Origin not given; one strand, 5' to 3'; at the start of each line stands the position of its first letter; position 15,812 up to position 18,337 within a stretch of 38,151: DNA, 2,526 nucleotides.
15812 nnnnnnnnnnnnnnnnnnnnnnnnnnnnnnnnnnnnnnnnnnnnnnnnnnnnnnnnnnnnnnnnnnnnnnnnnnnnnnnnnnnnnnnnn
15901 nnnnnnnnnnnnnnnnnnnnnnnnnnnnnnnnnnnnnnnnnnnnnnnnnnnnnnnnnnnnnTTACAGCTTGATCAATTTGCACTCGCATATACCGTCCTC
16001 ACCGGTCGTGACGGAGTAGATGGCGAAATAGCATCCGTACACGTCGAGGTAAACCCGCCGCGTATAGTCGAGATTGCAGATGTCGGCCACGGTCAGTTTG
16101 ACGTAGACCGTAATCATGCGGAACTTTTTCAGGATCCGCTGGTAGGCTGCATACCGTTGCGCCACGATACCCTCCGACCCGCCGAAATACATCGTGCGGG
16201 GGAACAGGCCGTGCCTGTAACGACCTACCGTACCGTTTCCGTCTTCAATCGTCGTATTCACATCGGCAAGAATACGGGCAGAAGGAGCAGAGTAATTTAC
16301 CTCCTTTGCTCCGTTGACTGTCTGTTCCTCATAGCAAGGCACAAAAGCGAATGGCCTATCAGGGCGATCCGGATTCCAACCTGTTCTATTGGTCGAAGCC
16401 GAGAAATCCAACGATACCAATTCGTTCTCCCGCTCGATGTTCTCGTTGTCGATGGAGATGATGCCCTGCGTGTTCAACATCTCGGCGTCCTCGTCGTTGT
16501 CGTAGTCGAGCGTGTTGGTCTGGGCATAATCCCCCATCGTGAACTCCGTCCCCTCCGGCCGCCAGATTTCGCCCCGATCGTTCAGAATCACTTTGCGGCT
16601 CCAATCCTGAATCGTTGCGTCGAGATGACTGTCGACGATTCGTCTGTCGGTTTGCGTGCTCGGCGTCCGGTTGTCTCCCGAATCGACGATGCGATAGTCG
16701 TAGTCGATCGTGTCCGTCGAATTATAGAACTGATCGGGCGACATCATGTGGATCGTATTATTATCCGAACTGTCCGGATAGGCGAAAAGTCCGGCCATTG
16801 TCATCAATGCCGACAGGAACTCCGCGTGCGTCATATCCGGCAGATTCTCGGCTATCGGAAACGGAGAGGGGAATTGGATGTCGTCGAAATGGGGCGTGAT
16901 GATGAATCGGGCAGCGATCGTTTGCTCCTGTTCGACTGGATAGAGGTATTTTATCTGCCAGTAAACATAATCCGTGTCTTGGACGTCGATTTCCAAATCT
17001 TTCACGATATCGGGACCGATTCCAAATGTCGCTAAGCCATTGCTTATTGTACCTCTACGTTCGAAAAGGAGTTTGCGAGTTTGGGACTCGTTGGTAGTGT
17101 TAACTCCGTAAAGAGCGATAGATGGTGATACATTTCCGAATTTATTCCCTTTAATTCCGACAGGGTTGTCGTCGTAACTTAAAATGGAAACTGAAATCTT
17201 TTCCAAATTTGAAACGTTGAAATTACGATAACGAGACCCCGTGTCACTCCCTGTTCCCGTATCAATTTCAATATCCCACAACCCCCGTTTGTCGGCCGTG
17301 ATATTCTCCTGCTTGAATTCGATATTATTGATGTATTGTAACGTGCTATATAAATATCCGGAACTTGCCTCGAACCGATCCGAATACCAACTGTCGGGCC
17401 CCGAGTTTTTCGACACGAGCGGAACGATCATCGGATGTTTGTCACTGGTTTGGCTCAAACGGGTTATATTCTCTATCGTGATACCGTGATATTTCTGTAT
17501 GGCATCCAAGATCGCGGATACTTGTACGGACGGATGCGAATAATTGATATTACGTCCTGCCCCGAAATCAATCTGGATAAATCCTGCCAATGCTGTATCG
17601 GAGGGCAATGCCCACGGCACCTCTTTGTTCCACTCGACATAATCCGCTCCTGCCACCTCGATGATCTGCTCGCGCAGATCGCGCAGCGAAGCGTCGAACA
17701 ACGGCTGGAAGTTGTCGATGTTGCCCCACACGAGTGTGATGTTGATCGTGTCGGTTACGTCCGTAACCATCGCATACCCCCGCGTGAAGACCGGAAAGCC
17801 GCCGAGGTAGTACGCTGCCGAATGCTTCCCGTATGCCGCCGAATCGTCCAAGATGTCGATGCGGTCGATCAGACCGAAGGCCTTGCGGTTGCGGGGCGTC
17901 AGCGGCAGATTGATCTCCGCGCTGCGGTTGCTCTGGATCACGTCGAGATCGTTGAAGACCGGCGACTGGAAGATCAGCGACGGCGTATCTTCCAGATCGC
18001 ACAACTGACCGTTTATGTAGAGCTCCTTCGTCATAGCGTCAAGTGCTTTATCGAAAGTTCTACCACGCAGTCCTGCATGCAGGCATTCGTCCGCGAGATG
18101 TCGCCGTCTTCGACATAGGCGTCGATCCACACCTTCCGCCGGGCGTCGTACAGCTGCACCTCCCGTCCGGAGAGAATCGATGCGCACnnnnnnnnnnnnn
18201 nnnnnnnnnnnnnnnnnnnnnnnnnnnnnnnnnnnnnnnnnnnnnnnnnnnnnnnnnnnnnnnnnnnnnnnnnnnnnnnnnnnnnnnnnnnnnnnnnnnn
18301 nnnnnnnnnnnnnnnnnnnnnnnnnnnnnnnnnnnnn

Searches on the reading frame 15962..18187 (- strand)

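Call 11: search_protein_families(library=phrogs, proteins=[window:15962-18187:-])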
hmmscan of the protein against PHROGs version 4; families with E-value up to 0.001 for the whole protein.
window:15962-18187:- (741 aa): 1 family
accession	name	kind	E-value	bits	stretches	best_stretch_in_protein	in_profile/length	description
phrog_33698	-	unknown function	2.3e-51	176.1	3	52-273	1-216/621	-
